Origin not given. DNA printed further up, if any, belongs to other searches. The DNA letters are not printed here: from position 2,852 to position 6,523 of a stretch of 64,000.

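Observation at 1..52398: Six secreted mosaic proteins built from three shuffled modules occupy about a quarter of the window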

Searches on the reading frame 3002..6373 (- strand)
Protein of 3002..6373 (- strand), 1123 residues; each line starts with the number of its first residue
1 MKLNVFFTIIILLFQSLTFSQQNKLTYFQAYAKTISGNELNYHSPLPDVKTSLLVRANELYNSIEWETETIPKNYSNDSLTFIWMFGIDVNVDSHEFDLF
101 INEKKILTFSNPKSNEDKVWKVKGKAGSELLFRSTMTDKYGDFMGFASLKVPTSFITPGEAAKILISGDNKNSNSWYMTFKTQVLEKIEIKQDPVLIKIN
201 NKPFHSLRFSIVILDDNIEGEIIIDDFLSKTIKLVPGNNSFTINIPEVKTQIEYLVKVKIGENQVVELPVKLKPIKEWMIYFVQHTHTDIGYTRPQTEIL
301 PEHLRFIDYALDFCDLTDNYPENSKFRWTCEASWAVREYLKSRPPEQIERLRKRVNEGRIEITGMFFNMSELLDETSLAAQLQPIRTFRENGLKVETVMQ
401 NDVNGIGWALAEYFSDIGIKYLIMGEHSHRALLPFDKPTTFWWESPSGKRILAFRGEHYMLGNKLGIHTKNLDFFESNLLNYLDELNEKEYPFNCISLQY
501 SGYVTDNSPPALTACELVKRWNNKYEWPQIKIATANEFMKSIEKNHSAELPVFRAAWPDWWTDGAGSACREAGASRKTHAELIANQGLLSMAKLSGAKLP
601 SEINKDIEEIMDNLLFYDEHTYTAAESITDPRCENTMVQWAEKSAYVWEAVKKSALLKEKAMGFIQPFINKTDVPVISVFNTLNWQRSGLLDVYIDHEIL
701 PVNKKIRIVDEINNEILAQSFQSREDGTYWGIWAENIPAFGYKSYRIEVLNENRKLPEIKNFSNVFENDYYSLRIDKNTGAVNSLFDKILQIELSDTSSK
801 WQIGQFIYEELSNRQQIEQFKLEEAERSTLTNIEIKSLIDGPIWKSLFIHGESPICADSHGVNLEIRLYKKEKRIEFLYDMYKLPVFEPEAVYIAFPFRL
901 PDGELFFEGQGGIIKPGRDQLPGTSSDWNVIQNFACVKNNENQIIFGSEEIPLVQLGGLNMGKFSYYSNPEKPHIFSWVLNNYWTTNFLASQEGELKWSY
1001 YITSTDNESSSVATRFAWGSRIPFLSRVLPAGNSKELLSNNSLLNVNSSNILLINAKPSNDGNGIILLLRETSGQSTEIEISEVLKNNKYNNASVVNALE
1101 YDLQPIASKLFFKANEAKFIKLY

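Call 34: search_protein_families(library=pfam, proteins=[window:3002-6373:-], max_evalue=0.001)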
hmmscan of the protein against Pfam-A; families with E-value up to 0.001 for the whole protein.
window:3002-6373:- (1123 aa): 3 families
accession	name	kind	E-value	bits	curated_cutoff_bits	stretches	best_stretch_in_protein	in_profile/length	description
PF01074.27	Glyco_hydro_38N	-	4.7e-39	134.9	25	1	280-553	2-269/270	Glycosyl hydrolases family 38 N-terminal domain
PF07748.19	Glyco_hydro_38C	-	6.7e-09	36.7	25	1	767-939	2-169/206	Glycosyl hydrolases family 38 C-terminal domain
PF09261.16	Alpha-mann_mid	-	0.00072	20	31.1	0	560-662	2-93/96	Alpha mannosidase middle domain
